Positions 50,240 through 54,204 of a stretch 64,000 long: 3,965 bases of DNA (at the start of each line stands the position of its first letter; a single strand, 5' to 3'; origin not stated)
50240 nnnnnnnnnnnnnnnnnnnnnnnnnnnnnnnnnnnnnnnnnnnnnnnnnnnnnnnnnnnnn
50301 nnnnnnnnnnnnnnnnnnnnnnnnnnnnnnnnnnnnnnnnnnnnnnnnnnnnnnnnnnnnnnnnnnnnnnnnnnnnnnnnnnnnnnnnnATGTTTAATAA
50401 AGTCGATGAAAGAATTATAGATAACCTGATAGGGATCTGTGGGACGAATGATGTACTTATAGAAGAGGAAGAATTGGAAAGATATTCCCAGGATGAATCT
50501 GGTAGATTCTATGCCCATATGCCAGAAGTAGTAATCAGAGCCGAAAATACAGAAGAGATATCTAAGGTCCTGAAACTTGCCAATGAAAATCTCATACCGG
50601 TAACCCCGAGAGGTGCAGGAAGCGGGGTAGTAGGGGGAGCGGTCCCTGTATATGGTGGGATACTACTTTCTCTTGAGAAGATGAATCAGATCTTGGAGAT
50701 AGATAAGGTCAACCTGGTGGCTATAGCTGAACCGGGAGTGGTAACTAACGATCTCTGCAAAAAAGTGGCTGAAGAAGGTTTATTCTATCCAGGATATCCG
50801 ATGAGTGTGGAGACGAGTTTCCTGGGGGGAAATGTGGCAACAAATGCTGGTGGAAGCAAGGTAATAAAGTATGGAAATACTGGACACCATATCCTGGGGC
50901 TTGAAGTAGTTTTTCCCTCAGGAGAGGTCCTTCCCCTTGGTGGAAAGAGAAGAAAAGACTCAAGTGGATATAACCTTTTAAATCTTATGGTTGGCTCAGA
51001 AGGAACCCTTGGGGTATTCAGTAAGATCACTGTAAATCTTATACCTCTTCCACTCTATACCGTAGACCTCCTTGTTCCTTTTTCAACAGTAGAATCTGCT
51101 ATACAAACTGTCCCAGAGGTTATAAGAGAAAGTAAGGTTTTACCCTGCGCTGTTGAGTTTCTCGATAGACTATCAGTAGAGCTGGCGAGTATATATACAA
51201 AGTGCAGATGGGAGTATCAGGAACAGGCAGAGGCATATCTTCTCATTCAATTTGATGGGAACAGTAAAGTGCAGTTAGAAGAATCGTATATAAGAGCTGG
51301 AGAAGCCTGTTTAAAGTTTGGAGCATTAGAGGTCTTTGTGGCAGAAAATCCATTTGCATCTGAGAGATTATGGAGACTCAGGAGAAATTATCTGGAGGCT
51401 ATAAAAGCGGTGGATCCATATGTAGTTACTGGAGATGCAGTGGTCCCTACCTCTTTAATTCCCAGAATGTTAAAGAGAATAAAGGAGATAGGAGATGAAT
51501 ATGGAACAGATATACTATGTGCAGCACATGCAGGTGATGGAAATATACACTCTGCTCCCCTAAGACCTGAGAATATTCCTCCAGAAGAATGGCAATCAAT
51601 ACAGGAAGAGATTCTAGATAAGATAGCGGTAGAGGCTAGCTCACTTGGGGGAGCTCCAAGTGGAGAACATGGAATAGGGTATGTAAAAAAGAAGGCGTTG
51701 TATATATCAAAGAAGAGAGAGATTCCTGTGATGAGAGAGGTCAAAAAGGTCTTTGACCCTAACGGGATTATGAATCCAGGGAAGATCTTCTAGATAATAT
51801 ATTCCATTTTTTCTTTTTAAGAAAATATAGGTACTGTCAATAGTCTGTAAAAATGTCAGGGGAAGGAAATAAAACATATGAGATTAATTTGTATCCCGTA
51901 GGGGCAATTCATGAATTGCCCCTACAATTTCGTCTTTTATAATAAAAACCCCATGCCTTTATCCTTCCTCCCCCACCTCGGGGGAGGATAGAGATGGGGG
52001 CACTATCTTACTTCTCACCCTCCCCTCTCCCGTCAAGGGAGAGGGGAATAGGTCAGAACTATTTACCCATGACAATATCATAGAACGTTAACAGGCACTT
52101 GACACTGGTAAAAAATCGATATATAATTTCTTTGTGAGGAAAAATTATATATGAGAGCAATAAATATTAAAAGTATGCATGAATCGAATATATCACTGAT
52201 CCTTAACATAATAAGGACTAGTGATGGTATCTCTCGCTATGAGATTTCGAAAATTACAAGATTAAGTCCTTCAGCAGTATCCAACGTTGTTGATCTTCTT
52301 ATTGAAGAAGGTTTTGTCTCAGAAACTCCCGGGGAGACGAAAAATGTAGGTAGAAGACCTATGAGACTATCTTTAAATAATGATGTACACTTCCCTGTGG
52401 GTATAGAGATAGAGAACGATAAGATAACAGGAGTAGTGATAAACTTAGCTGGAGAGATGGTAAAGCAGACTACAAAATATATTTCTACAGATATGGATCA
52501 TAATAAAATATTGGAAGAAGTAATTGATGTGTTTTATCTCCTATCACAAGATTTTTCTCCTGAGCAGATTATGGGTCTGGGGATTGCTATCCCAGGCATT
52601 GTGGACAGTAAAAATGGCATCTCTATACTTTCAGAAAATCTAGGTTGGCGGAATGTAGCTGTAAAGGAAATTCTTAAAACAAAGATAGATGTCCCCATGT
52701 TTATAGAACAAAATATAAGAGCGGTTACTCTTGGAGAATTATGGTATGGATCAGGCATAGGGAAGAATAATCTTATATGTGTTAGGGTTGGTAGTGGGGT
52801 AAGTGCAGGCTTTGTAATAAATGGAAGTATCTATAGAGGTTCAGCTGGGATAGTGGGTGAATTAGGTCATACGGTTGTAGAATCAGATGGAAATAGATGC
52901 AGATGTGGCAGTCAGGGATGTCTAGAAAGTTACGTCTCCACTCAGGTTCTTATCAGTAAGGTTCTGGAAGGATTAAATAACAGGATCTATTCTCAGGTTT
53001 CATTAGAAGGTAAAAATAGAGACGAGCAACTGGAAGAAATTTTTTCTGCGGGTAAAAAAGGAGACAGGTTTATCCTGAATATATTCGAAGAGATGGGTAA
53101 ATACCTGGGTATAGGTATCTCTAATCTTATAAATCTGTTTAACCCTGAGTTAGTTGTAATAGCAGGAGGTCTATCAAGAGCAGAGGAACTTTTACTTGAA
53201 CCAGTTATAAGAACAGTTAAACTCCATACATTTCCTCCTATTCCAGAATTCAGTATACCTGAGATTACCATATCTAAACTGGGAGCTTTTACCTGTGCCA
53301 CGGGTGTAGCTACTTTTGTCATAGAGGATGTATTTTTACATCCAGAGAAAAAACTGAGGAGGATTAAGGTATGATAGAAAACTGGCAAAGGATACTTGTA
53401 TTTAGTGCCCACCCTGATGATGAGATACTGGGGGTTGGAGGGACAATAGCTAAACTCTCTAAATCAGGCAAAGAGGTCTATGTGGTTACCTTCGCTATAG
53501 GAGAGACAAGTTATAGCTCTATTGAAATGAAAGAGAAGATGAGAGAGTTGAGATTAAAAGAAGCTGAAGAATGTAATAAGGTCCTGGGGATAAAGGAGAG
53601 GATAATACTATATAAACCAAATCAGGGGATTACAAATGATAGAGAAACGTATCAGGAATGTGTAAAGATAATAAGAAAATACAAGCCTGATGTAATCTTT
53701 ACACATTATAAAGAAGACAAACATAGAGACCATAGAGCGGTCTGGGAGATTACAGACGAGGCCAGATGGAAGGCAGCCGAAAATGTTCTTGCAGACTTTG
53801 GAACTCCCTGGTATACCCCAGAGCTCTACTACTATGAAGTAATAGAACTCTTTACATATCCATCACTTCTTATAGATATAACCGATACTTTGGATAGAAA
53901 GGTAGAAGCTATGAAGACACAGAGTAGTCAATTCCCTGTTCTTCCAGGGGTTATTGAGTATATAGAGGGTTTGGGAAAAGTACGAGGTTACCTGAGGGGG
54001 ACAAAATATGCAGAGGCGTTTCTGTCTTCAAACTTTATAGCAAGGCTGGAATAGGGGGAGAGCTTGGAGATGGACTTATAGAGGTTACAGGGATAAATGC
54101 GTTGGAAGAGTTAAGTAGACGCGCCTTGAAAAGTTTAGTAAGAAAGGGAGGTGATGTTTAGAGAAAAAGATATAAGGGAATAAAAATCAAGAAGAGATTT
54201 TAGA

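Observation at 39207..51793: LacI-controlled catabolic locus ending in an EtfAB plus FAD-linked oxidase (LctBCD-like) module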

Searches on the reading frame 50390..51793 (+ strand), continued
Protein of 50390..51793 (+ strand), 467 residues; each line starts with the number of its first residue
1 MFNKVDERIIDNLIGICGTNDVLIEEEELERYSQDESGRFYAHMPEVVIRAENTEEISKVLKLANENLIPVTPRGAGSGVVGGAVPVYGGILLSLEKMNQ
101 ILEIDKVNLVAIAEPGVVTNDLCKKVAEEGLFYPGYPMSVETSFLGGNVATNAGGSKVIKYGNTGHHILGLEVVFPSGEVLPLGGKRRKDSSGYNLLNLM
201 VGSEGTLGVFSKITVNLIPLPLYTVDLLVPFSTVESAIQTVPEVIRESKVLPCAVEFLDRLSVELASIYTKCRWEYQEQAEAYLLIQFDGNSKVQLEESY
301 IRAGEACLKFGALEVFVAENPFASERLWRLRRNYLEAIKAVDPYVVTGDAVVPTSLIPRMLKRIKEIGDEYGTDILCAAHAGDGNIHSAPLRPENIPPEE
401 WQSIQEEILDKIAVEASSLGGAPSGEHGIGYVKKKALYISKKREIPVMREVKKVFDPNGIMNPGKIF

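Call 83: search_protein_families(library=pfam, proteins=[L027:47-2482:+, L027:2479-3621:+, L027:3624-5042:+, L027:5095-6384:+, L028:5769-7190:+, L028:10932-12527:+, L037:5044-6336:+, L022:11656-13407:+, L036:2238-4103:+, L021:7011-7985:+], max_evalue=0.00001)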
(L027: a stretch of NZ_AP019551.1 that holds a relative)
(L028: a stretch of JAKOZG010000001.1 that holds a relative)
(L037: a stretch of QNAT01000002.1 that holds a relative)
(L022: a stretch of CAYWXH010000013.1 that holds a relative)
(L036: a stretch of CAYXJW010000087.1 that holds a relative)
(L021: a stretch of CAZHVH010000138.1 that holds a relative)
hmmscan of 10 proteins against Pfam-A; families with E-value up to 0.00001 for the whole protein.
L027:47-2482:+ (811 aa): 1 family
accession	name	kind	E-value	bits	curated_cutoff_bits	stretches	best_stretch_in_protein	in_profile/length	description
PF17132.9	Glyco_hydro_106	-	2.4e-07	30.1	29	0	9-233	305-539/743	alpha-L-rhamnosidase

L027:2479-3621:+ (380 aa): 1 family
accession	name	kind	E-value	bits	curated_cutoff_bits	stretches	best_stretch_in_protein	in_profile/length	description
PF01261.30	AP_endonuc_2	-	5.1e-12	46.5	31.1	1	69-252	24-193/249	Xylose isomerase-like TIM barrel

L027:3624-5042:+ (472 aa): 2 families
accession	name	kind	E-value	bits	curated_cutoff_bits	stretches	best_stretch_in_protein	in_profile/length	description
PF02782.22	FGGY_C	-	2e-24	86.9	27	1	243-429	2-197/198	FGGY family of carbohydrate kinases, C-terminal domain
PF00370.27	FGGY_N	-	4.7e-17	62.8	28.8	1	4-218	3-222/245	FGGY family of carbohydrate kinases, N-terminal domain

L027:5095-6384:+ (429 aa): 2 families
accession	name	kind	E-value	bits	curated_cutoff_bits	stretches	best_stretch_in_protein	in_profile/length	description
PF09861.14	Lar_N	-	2e-57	194.2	23.3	1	12-210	1-199/204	Lactate racemase N-terminal domain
PF21113.2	LarA_C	-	3.1e-26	92.6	25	1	278-422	4-149/152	Lactate racemase C-terminal domain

L028:5769-7190:+ (473 aa): 4 families
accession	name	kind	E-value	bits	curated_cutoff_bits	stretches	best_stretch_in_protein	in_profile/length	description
PF02878.22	PGM_PMM_I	-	1.7e-37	128.6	22.5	1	2-137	2-136/138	Phosphoglucomutase/phosphomannomutase, alpha/beta/alpha domain I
PF02880.22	PGM_PMM_III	-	2.1e-24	86.3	20.7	1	267-376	2-113/115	Phosphoglucomutase/phosphomannomutase, alpha/beta/alpha domain III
PF02879.22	PGM_PMM_II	-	4.2e-22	79.1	29.3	1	162-262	2-103/103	Phosphoglucomutase/phosphomannomutase, alpha/beta/alpha domain II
PF00408.26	PGM_PMM_IV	-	4.9e-06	26.9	23.1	0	422-460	24-61/68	Phosphoglucomutase/phosphomannomutase, C-terminal domain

L028:10932-12527:+ (531 aa): 1 family
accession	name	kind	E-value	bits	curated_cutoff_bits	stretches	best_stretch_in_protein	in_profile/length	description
PF00496.27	SBP_bac_5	-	1.5e-74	251.8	32.4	1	65-436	1-366/368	Bacterial extracellular solute-binding proteins, family 5 Middle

L037:5044-6336:+ (430 aa): 2 families
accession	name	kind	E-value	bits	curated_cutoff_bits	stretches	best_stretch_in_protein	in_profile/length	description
PF01547.30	SBP_bac_1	-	1.3e-39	137.5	26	1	49-330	8-302/307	Bacterial extracellular solute-binding protein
PF13416.11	SBP_bac_8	-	5.3e-24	85.9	27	1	53-331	1-246/279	Bacterial extracellular solute-binding protein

L022:11656-13407:+ (583 aa): 3 families
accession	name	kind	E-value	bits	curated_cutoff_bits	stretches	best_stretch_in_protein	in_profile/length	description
PF02775.26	TPP_enzyme_C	-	3.9e-59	199.2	21.9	1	413-560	2-151/151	Thiamine pyrophosphate enzyme, C-terminal TPP binding domain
PF00205.28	TPP_enzyme_M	-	8e-49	165.3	30.4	1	216-349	1-135/137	Thiamine pyrophosphate enzyme, central domain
PF02776.23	TPP_enzyme_N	-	8.5e-44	148.6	26.8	1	28-142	2-118/119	Thiamine pyrophosphate enzyme, N-terminal TPP binding domain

L036:2238-4103:+ (621 aa): 6 families
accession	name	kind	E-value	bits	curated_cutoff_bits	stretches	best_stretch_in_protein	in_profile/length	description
PF02719.21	Polysacc_synt_2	-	2.8e-109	365.3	20.2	1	295-578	1-292/293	Polysaccharide biosynthesis protein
PF01370.27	Epimerase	-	4.7e-24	85.6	20.9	1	295-513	1-237/240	NAD dependent epimerase/dehydratase family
PF13727.12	CoA_binding_3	-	2.8e-20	73.5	25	1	76-250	8-175/175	CoA-binding domain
PF16363.11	GDP_Man_Dehyd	-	4.1e-15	56.5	27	1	296-420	1-131/332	GDP-mannose 4,6 dehydratase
PF04321.23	RmlD_sub_bind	-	5.9e-13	49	27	1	294-420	2-103/287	RmlD substrate binding domain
PF01073.25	3Beta_HSD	-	7.8e-13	48.5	22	1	296-425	1-123/280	3-beta hydroxysteroid dehydrogenase/isomerase family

L021:7011-7985:+ (324 aa): 2 families
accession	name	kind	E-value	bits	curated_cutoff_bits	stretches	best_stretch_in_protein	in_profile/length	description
PF02826.25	2-Hacid_dh_C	-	4.4e-64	215.6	25.1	1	111-287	2-178/178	D-isomer specific 2-hydroxyacid dehydrogenase, NAD binding domain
PF00389.36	2-Hacid_dh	-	6.2e-37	126.7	24.6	1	5-319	1-134/134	D-isomer specific 2-hydroxyacid dehydrogenase, catalytic domain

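Call 84: search_protein_families(library=ncbifam, proteins=[L027:2479-3621:+, L027:3624-5042:+, L027:5095-6384:+, L027:6527-7972:+, L023:11420-12721:+, L023:7439-8170:+], max_evalue=1e-10)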
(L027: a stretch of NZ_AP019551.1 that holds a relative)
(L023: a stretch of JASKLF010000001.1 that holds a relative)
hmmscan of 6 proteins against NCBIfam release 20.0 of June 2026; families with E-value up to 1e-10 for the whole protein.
L027:2479-3621:+ (380 aa): 2 families
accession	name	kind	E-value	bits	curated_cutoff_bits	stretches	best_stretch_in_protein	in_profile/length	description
TIGR02635.1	RhaI_grampos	equivalog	1.5e-167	557.3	531.35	1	8-379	3-377/378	L-rhamnose isomerase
TIGR02629.1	L_rham_iso_rhiz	equivalog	3.7e-106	355.4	646.75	1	7-379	32-410/412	L-rhamnose catabolism isomerase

L027:3624-5042:+ (472 aa): 7 families
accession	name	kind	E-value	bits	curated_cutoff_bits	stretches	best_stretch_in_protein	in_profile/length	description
TIGR02627.1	rhamnulo_kin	equivalog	1.9e-105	353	527.95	1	4-447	1-453/454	rhamnulokinase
NF007925.0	PRK10640.1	equivalog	1.9e-92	310.2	639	1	2-464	5-476/489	rhamnulokinase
TIGR02628.1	fuculo_kin_coli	equivalog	7.6e-22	77.9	470.9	1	6-429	6-441/465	L-fuculokinase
NF000756.0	PRK00047.1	subfamily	7.1e-16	57.6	498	0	349-469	370-490/502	glycerol kinase GlpK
TIGR01311.1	glycerol_kin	equivalog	1e-15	57.1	590.35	0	351-469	370-489/496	glycerol kinase GlpK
TIGR01312.1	XylB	equivalog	2.8e-15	55.8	380.25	0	352-469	360-479/481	xylulokinase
NF008187.0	PRK10939.1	equivalog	2.7e-11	42.8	528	0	350-470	378-500/521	autoinducer-2 kinase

L027:5095-6384:+ (429 aa): 5 families
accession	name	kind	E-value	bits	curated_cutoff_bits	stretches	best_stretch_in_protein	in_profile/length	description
NF033504.2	Ni_dep_LarA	equivalog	7.6e-114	380.7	460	1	8-423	2-419/422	nickel-dependent lactate racemase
NF052593.1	NPN_racem_MAR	equivalog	7e-106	354.3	500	1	9-424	2-412/415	nickel-dependent malate racemase, LarAH6 family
NF052595.1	NPN_LarAH5_MAR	equivalog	1.4e-87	294.4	462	1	9-417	2-404/415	nickel-dependent malate racemase, LarAH5 family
NF052525.1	NPN_LarAH10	equivalog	1.9e-80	270.6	540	1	8-420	3-420/426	NPN-dependent 2-hydroxyacid racemase, LarAH10 family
NF052592.1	LarAH_14_15_16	equivalog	5.9e-20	71.1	740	1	10-232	14-236/520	NPN-dependent hydroxyacid isomerase, LarAH14/15/16 family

L027:6527-7972:+ (481 aa): 44 families (the best 25 are shown)
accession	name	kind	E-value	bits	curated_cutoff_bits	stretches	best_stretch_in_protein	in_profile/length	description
NF007497.0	PRK10090.1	equivalog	3.3e-255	847.3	500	1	2-476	5-479/480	aldehyde dehydrogenase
NF040792.1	glyc_ald_dh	equivalog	1.9e-142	475.7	760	1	5-479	2-478/488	D-glyceraldehyde dehydrogenase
NF010000.0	PRK13473.1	subfamily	2.6e-139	464.9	615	1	2-473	1-471/475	aminobutyraldehyde dehydrogenase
TIGR01780.1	SSADH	subfamily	2.3e-135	452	646.35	1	23-469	1-447/448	succinate-semialdehyde dehydrogenase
TIGR01804.1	BADH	equivalog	6.9e-134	446.8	668.6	1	7-468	1-465/467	betaine-aldehyde dehydrogenase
NF040648.1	lactal_redase_Meth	equivalog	1.9e-129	432.7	650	1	6-474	1-462/463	lactaldehyde dehydrogenase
NF009725.0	PRK13252.1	equivalog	5.6e-127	424.1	593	1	3-477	6-482/488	betaine-aldehyde dehydrogenase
TIGR02299.1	HpaE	equivalog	2.8e-122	408.8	638.35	1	5-479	2-481/488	5-carboxymethyl-2-hydroxymuconate semialdehyde dehydrogenase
NF008415.0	PRK11241.1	equivalog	5.5e-122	407.9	828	1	2-469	9-475/482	NADP-dependent succinate-semialdehyde dehydrogenase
NF042993.1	AlphKGSA_gudD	equivalog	2.8e-118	395.7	770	1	3-474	3-480/481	alpha-ketoglutaric semialdehyde dehydrogenase GucD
NF006916.0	PRK09407.1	equivalog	1.7e-117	393.2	521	1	14-473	29-491/526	succinic semialdehyde dehydrogenase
NF052305.1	DioxValDhHalo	equivalog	6.1e-116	388.2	750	1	4-476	5-483/483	2,5-dioxovalerate dehydrogenase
NF045735.1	PaDhStyDPseudo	equivalog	1.8e-115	386.3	850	1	3-476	2-483/483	phenylacetaldehyde dehydrogenase StyD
TIGR03216.1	OH_muco_semi_DH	equivalog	1.3e-111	373.5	693.25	1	5-474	2-479/481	2-hydroxymuconic semialdehyde dehydrogenase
NF050026.1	AcaldDHExaC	equivalog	4.7e-109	365.3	900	1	2-480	14-499/503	acetaldehyde dehydrogenase ExaC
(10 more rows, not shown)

L023:11420-12721:+ (433 aa): 5 families
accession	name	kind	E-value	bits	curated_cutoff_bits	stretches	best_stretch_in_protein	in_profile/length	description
NF052525.1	NPN_LarAH10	equivalog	5.4e-143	476.7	540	1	4-429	2-426/426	NPN-dependent 2-hydroxyacid racemase, LarAH10 family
NF052593.1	NPN_racem_MAR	equivalog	1.4e-117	392.8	500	1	6-429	2-414/415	nickel-dependent malate racemase, LarAH6 family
NF033504.2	Ni_dep_LarA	equivalog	5.1e-93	312.1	460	1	5-424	2-417/422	nickel-dependent lactate racemase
NF052595.1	NPN_LarAH5_MAR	equivalog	1.3e-85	287.9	462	1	6-429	2-414/415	nickel-dependent malate racemase, LarAH5 family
NF052592.1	LarAH_14_15_16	equivalog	9.3e-25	87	740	1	26-204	31-211/520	NPN-dependent hydroxyacid isomerase, LarAH14/15/16 family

L023:7439-8170:+ (243 aa): 6 families
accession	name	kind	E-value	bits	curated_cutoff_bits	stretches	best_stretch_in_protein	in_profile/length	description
TIGR03338.1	phnR_burk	equivalog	4.1e-42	144.2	271.5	1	30-230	8-208/212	phosphonate utilization associated transcriptional regulator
NF003011.0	PRK03837.1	subfamily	3.9e-21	75.7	260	1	102-232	102-230/241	transcriptional regulator NanR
NF008576.0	PRK11534.1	equivalog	6.4e-18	65.2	218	1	37-228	11-210/225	DNA-binding transcriptional regulator CsiR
NF008504.0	PRK11414.1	equivalog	7.2e-18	65.1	225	1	34-184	12-162/221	GntR family transcriptional regulator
NF007741.0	PRK10421.1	equivalog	3.1e-16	59.5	311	0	34-97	8-72/262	transcriptional regulator LldR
NF007442.0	PRK09990.1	equivalog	8.5e-13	48.3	301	0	31-242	8-242/256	transcriptional regulator GlcC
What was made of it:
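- The Thermotogota rhamnose operons show that this clade is recruited into sugar operons (calls 83, 84). The LarA neighbours score below the lactate-racemase cut-off, and one is closest to a general 2-hydroxyacid racemase family (call 84). The LarA neighbour in L023 is closest to a general 2-hydroxyacid racemase family (call 84). Thermotogota orthologs sit with AldA-type lactaldehyde dehydrogenase and LarA-family racemase in rhamnose operons (calls 83, 84).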

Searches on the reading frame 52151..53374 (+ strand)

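Call 4: search_protein_families(library=pfam, proteins=[window:52151-53374:+])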
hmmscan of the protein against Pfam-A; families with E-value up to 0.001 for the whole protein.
window:52151-53374:+ (407 aa): 4 families
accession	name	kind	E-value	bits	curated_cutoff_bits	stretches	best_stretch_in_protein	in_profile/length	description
PF00480.26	ROK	-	5.6e-57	193.9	22.9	1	83-391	2-292/294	ROK family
PF01047.28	MarR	-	2.2e-05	24.7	24.6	1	16-59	7-50/59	MarR family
PF12802.13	MarR_2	-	3.4e-05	24.4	27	1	16-60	9-54/61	MarR family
PF13412.12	HTH_24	-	0.00033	20.6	21.9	1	17-56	8-47/48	Winged helix-turn-helix DNA-binding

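Call 74: search_protein_families(library=ncbifam, proteins=[window:52151-53374:+], max_evalue=1e-8)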
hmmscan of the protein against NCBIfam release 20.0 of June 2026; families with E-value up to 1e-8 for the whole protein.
window:52151-53374:+ (407 aa): 11 families
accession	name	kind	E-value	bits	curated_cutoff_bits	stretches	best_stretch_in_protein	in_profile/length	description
NF047937.1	TransRegNagC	equivalog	4.5e-60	203.9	650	1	5-359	4-355/399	DNA-binding transcriptional regulator NagC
TIGR00744.1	ROK_glcA_fam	subfamily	3.2e-57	194.2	260.35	1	84-392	2-310/318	ROK family glucokinase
NF049930.1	TransRegMlc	equivalog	7e-53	180.4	530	1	6-364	10-366/405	sugar metabolism global transcriptional regulator Mlc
NF007251.0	PRK09698.1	equivalog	7e-27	94.5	253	1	98-392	24-298/304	allose kinase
NF009835.0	PRK13310.1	equivalog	1.8e-23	83.4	380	1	84-388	4-298/303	N-acetylglucosamine kinase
NF007108.0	PRK09557.1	equivalog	1.8e-20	73.5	443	1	83-348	4-262/303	fructokinase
NF042998.1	bglucokin_BglK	equivalog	3.6e-19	69.1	550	1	96-343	17-246/291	beta-glucoside kinase BglK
NF045551.1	GK_Pyrobac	equivalog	3.1e-18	66.1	500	1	142-391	50-281/294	ATP-dependent glucokinase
NF003461.0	PRK05082.1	subfamily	2.6e-17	63.1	283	1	85-297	6-213/291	N-acetylmannosamine kinase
NF047821.1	NactlManKinNanK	equivalog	2.8e-16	59.9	450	1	138-342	54-244/288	N-acetylmannosamine kinase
NF045942.1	PolPhglucPhase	equivalog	4e-09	36.6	250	0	83-253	3-166/242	polyphosphate--glucose phosphotransferase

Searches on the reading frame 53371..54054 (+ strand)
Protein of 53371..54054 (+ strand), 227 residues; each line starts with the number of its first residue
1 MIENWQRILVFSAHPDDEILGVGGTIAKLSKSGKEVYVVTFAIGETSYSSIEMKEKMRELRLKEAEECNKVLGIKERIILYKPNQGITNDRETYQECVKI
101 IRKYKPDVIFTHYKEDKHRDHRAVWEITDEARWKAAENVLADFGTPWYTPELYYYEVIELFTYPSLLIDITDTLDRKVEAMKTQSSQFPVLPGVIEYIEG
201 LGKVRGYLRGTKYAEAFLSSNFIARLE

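Call 4: search_protein_families(library=pfam, proteins=[window:53371-54054:+])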
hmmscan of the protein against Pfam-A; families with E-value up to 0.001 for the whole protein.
window:53371-54054:+ (227 aa): 1 family
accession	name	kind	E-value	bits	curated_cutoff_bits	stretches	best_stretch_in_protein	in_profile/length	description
PF02585.22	PIG-L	-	5.8e-31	108.1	28.2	1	9-131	1-128/129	GlcNAc-PI de-N-acetylase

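Call 74: search_protein_families(library=ncbifam, proteins=[window:53371-54054:+], max_evalue=1e-8)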
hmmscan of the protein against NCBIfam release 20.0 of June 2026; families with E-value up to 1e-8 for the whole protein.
window:53371-54054:+ (227 aa): 5 families
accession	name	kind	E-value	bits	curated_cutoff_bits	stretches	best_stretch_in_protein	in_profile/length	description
TIGR04001.1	thiol_BshB1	equivalog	2.5e-38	132.1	182.5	1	8-218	4-219/226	bacillithiol biosynthesis deacetylase BshB1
TIGR03446.1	mycothiol_Mca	equivalog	7.7e-16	58.5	277.15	1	7-156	2-175/283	mycothiol conjugate amidase Mca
TIGR03445.1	mycothiol_MshB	equivalog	3.5e-14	53.4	224.35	0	10-46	2-38/284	N-acetyl-1-D-myo-inositol-2-amino-2-deoxy-alpha-D-glucopyranoside deacetylase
TIGR04000.1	thiol_BshB2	equivalog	7.5e-14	51.9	195.25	1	7-189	2-186/217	bacillithiol biosynthesis deacetylase BshB2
NF002557.0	PRK02122.1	subfamily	8.1e-09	34.1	384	0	6-59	371-424/653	glucosamine-6-phosphate deaminase-like protein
